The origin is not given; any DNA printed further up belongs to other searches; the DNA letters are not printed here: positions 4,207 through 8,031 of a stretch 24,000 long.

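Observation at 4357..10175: KAP P-loop NTPase plus 1174-aa SIR2-domain giant: candidate two-gene NAD-depletion defence module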

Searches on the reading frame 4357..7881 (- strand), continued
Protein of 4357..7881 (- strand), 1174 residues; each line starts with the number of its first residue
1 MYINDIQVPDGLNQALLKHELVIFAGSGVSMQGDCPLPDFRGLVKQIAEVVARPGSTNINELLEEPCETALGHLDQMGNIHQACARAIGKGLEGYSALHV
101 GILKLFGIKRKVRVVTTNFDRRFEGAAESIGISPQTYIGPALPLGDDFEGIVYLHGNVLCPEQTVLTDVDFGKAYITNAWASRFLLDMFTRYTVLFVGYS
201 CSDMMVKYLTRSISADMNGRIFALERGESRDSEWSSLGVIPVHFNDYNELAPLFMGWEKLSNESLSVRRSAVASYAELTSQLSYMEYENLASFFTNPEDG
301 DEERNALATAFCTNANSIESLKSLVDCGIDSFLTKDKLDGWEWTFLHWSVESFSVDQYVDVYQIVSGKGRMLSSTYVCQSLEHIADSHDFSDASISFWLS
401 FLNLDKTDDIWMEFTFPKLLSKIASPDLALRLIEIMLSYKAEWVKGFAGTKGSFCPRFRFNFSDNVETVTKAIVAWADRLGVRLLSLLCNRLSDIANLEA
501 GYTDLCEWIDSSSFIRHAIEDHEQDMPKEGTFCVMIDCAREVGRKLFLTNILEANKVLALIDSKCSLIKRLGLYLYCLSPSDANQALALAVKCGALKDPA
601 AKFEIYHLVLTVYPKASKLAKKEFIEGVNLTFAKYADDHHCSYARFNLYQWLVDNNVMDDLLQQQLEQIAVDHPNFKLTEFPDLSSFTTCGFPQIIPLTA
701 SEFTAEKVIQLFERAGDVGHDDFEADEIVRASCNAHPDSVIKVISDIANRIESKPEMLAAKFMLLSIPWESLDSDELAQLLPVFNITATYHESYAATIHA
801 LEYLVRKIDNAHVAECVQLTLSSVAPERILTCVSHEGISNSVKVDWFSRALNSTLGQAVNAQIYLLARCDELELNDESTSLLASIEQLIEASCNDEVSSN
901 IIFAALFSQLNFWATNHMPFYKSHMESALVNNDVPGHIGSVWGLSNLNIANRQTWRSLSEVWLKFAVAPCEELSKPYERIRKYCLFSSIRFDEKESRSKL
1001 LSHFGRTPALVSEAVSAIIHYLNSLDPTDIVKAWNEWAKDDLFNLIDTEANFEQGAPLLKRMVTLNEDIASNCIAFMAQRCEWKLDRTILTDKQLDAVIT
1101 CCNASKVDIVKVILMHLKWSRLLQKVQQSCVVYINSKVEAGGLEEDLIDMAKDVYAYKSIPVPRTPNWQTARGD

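Call 41: search_solved_structures(query=A1, max_evalue=0.01)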
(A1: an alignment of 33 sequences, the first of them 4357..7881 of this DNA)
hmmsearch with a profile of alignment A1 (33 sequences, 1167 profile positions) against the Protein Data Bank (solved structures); distinct sequences matched with E-value up to 0.01: 11.
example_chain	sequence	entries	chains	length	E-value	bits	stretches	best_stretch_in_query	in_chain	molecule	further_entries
9v0g_E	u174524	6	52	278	6.2e-08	34.2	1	15-209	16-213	NAD-dependent protein deacetylase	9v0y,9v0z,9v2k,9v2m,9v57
6lhx_A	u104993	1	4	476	7e-06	27.4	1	16-230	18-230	ThsA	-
8zsf_D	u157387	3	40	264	4.3e-05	24.7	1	10-54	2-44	Sir2 family NAD-dependent protein deacetylase | KomC, SIR2 domain protein, NADase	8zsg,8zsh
8zsi_E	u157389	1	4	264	4.6e-05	24.6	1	10-54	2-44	Sir2 family NAD-dependent protein deacetylase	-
9xvc_H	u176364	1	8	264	4.6e-05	24.6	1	10-54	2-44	KomC(H146N), a SIR2-domain NADase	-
3cmu_A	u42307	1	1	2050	4.7e-05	24.6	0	617-670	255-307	Protein recA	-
8bto_A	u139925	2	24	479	0.00036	21.7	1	16-230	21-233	NAD(+) hydrolase ThsA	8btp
3cmt_A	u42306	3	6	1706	0.00037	21.7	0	617-670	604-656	Protein recA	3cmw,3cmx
9v12_i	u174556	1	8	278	0.00077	20.6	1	15-209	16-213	NAD-dependent protein deacetylase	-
3cmv_A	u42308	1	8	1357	0.0035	18.4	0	617-670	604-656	Protein recA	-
5cwj_A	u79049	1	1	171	0.0044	18.1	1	724-846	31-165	Designed helical repeat protein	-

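Call 46: search_protein_families(library=padloc, proteins=[L005:5544-7991:+, L003:5295-6296:-], max_evalue=0.001)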
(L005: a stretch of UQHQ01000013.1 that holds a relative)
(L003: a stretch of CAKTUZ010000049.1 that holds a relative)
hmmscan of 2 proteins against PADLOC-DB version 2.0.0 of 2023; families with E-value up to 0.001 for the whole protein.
L005:5544-7991:+ (815 aa): 8 families
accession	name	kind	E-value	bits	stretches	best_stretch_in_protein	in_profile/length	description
PDLC05079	PDC-S73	-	5.1e-91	304.6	1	8-773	3-724/752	-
PDLC02400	Aga_TIR-PNTD1-PNTD2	-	3.5e-14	50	1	7-173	1-157/639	Class I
PDLC02416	Aga_REase-TIR-PNTD1-PNTD2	-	3.3e-07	27.4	1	7-162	1-138/572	Class I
PDLC04140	mad8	-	1.6e-05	22.6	1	195-315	18-140/314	mads_8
PDLC02170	Avs5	-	2.2e-05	20.7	1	187-270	323-406/771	-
PDLC02350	AbiO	-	6.6e-05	19.8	1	174-253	169-240/468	AbiO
PDLC02372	Nhi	-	0.00013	18.7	1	189-255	186-248/470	-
PDLC02196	IetA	-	0.00041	17.9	0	199-228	117-146/374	-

L003:5295-6296:- (333 aa): 9 families
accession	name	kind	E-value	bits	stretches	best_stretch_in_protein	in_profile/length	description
PDLC04949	PDC-S19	-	4.1e-141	468.1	1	6-330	4-329/334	-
PDLC04952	PDC-S19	-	1.2e-130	433.8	1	8-330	4-325/328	-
PDLC04953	PDC-S19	-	1.9e-32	111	1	9-318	7-315/333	-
PDLC04954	PDC-S19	-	3.4e-24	83.9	2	9-62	6-59/330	-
PDLC04951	PDC-S19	-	1e-21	75.5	1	10-153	6-151/357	-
PDLC04950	PDC-S19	-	1.1e-19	69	1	8-284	7-293/353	-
PDLC04955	PDC-S19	-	1.4e-19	68.5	1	10-140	9-144/338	-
PDLC04948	PDC-S19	-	4.1e-12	44.2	1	10-251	13-269/325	-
PDLC04947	PDC-S19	-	8.9e-12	43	1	11-154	9-152/355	-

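Call 49: find_encoding_contigs(protein=P0028, flank=5000, max_places=3)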
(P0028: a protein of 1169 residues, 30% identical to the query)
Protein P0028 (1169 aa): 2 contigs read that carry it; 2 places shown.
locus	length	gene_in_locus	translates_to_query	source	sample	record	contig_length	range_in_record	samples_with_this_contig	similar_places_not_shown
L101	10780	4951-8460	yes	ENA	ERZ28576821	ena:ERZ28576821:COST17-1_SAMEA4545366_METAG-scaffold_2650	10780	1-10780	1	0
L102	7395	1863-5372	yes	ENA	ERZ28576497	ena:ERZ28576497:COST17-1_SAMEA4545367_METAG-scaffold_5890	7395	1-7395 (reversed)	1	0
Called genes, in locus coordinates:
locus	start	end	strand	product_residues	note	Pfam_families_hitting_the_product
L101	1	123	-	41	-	?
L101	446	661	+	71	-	-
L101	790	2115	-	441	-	PF04326:SLFN_AlbA_2, PF13749:HATPase_c_4, PF12802:MarR_2 (faint)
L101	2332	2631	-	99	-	-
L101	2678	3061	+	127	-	-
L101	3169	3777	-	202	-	-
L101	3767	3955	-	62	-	PF13560:HTH_31, PF12844:HTH_19, PF01381:HTH_3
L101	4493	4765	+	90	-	PF04221:RelB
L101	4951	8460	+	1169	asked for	PF13289:SIR2_2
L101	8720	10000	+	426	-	PF13175:AAA_15 (faint), PF13304:AAA_21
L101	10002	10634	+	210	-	PF13707:RloB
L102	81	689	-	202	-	-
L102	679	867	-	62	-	PF13560:HTH_31, PF12844:HTH_19, PF01381:HTH_3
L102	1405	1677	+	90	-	PF04221:RelB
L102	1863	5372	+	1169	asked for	PF13289:SIR2_2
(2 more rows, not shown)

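Call 50: find_encoding_contigs(protein=P0027, flank=5000, max_places=3)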
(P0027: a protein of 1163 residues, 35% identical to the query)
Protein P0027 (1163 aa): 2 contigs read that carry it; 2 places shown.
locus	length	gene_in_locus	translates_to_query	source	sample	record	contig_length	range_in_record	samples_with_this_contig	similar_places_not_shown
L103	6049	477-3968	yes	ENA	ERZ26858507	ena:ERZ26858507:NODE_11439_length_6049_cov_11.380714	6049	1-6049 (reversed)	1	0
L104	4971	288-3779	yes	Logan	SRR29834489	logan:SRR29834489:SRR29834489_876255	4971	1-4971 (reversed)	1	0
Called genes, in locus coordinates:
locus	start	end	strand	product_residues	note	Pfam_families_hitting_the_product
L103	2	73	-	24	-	?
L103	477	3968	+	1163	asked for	PF13289:SIR2_2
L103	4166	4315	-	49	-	-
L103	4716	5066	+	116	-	-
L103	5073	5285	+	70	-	-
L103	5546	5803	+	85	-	PF13711:DUF4160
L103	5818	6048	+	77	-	?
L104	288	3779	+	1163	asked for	PF13289:SIR2_2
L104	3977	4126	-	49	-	-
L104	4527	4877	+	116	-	-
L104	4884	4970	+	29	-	?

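Call 51: predict_structure(alignment_id=A1)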
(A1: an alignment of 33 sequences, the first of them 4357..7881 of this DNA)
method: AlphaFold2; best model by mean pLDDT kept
length: 1174 residues; sequences in the alignment: 33
mean_pLDDT: 86.7   pTM: 0.65
mean pLDDT of the five models: 86.7, 84.1, 83.6, 83.0, 82.6
residues with pLDDT >= 90: 568; 70-90: 518; 50-70: 72; < 50: 16
segments of 3 or more residues with pLDDT < 50: 448-450, 686-693, 1172-1174
pLDDT, mean of each block of 10 residues (from residue 1): 84 86 91 81 88 71 81 87 86 86 81 90 91 87 82 90 86 85 88 90 75 71 88 86 89 88 84 85 82 79 90 90 90 91 94 94 92 93 92 94 78 91 95 93 65 81 88 95 95 87 62 76 65 91 94 92 90 91 90 85 91 92 92 77 88 87 91 78 57 68 93 68 82 92 94 91 93 89 92 91 91 93 88 65 83 92 95 94 94 90 95 93 91 89 87 87 72 82 88 89 88 92 91 93 94 92 92 95 82 92 94 91 87 92 86 90 81 41
secondary structure, 60 per line:
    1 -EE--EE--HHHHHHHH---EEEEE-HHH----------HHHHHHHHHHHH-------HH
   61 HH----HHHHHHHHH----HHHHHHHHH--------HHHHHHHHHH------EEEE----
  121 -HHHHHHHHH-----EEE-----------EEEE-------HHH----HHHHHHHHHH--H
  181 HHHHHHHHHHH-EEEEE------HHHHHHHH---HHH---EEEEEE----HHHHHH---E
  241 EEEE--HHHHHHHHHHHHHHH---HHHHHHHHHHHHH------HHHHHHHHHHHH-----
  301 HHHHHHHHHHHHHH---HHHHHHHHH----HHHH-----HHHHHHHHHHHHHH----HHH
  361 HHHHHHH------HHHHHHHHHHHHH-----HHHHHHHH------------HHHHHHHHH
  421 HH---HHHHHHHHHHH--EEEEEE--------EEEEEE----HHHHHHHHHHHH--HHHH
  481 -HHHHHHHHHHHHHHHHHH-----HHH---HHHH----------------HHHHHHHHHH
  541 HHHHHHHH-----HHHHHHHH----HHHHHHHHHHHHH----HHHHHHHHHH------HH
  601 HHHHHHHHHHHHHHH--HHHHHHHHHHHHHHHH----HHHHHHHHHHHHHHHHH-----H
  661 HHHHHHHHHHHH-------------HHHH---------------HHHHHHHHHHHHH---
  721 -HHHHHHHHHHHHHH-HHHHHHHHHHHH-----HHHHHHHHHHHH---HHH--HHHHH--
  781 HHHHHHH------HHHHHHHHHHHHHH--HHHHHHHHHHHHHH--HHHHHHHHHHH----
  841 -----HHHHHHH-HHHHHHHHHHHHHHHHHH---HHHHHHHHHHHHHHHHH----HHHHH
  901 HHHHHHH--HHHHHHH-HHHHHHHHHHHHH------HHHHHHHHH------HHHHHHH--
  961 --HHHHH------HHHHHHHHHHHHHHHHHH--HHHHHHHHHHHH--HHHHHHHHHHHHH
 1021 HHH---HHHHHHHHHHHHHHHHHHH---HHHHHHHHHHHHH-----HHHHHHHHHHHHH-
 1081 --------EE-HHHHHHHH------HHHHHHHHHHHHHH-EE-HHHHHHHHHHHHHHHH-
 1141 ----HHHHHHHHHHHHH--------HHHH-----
elements in order (helices of 4 or more, strands of 3 or more residues): H10-17 E21-25 H40-51 H59-62 H67-75 H80-88 H97-106 E113-116 H122-130 E136-138 E150-153 H168-177 H180-191 E193-197 H204-211 E221-226 H231-236 E240-244 H247-261 H265-277 H284-295 H301-314 H318-326 H331-334 H340-353 H358-367 H374-386 H392-399 H412-422 H426-436 E439-444 E453-458 H463-474 H477-480 H482-499 H511-514 H531-548 H554-561 H566-578 H583-592 H599-615 H618-633 H638-654 H660-672 H686-689 H705-717 H722-735 H737-748 H754-765 H774-778 H781-787 H794-807 H810-823 H826-836 H846-852 H854-871 H875-891 H896-907 H910-916 H918-930 H937-945 H952-958 H963-967 H974-991 H994-1005 H1008-1023 H1027-1045 H1049-1061 H1067-1079 H1092-1099 H1106-1119 H1124-1139 H1145-1157 H1166-1169

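Call 53: fold_search(model_id=the predicted structure, library=pdb)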
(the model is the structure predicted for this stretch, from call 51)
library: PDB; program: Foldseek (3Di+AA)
matches with E <= 10: 1269; with E <= 0.001: 101
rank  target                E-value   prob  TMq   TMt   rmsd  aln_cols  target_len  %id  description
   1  8wy8_B                6.9e-08  1.00  0.19  0.23  34.1      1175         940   10  Cryo-EM structure of DSR2 apo complex (released 2024-04-10)
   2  8wyb_A                7.4e-08  1.00  0.20  0.24  34.5      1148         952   12  Cryo-EM structure of DSR2 (H171A)-tube-NAD+ complex (released 2024-04-10)
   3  8z18_A                1.5e-07  1.00  0.20  0.23  35.8      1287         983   11  The tetramer complex of DSR2 and tube-forming domain of phage tail tube protein (released 2024-08-14)
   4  8wye_A                1.6e-07  1.00  0.20  0.24  32.6      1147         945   11  Cryo-EM structure of DSR2-DSAD1 (partial) complex (released 2024-04-10)
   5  8wyb_C                2.6e-07  1.00  0.20  0.24  35.5      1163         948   11  Cryo-EM structure of DSR2 (H171A)-tube-NAD+ complex (released 2024-04-10)
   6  8btp_A                3.0e-07  1.00  0.19  0.43  16.9       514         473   14  Helical structure of BcThsA in complex with 1''-3'gc(etheno)ADPR (released 2024-02-21)
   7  8wy9_A                3.0e-07  1.00  0.19  0.23  32.9      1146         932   10  Cryo-EM structure of DSR2 apo (partial) complex (released 2024-04-10)
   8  8zc9_B                3.2e-07  1.00  0.20  0.23  28.7      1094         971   12  The Cryo-EM structure of DSR2-Tail tube-NAD+ complex (released 2024-09-11)
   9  8bto_A                4.1e-07  1.00  0.18  0.41  17.0       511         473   14  Helical structure of BcThsA in complex with 1''-3'gcADPR (released 2024-02-21)
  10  8wy8_D                4.1e-07  1.00  0.17  0.21  36.6      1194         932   12  Cryo-EM structure of DSR2 apo complex (released 2024-04-10)
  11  8y13_B                4.7e-07  1.00  0.20  0.24  33.2      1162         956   11  Cryo-EM structure of anti-phage defense associated DSR2 tetramer (H171A) (released 2024-09-11)
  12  8wy8_A                5.4e-07  1.00  0.18  0.22  34.5      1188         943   10  Cryo-EM structure of DSR2 apo complex (released 2024-04-10)
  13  8wyd_B                6.9e-07  1.00  0.19  0.23  33.8      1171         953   11  Cryo-EM structure of DSR2-DSAD1 complex (released 2024-04-10)
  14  8wyc_B                8.5e-07  1.00  0.19  0.22  29.6      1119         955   12  Cryo-EM structure of DSR2 (H171A)-tube-NAD+ (partial) complex (released 2024-04-10)
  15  8wya_E                8.8e-07  1.00  0.19  0.24  30.1      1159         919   11  Cryo-EM structure of DSR2-tube complex (released 2024-04-10)
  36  9im6_A                1.0e-05  1.00  0.15  0.16  35.3      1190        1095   11  Structure of influenza A virus RNA polymerase PB1 and nuclear import host factor RanBP5 complex (released 2024-11-27)
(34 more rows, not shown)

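Call 61: search_protein_families(library=pfam, proteins=[L078:6259-7725:+, L021:16538-18007:+], max_evalue=0.001)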
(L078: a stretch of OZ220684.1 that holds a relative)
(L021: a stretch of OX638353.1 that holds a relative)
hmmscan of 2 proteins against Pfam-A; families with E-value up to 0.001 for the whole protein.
L078:6259-7725:+ (488 aa): 5 families
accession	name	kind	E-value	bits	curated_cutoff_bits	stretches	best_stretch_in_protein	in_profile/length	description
PF07693.20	KAP_NTPase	-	6.4e-36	124.5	20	1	37-330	1-289/293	KAP family P-loop domain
PF13191.12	AAA_16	-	2.2e-07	32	32.6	1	36-205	4-147/167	AAA ATPase domain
PF13401.12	AAA_22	-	2.9e-06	28.1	27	1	57-220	8-110/130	AAA domain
PF24883.2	NPHP3_N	-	0.0001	23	24.8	0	43-217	11-149/164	Nephrocystin 3, N-terminal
PF01637.24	ATPase_2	-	0.00031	21.1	33.2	1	43-203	10-123/225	ATPase domain predominantly from Archaea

L021:16538-18007:+ (490 aa): 5 families
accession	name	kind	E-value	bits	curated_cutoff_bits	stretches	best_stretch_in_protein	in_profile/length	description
PF07693.20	KAP_NTPase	-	1.9e-28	100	20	1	41-276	2-231/293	KAP family P-loop domain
PF13191.12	AAA_16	-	3.3e-10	41.2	32.6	1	37-216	2-149/167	AAA ATPase domain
PF13401.12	AAA_22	-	1.2e-08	35.8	27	1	61-236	9-120/130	AAA domain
PF01637.24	ATPase_2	-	7.5e-06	26.4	33.2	1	62-210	25-121/225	ATPase domain predominantly from Archaea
PF24883.2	NPHP3_N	-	2.2e-05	25.2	24.8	0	59-110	24-75/164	Nephrocystin 3, N-terminal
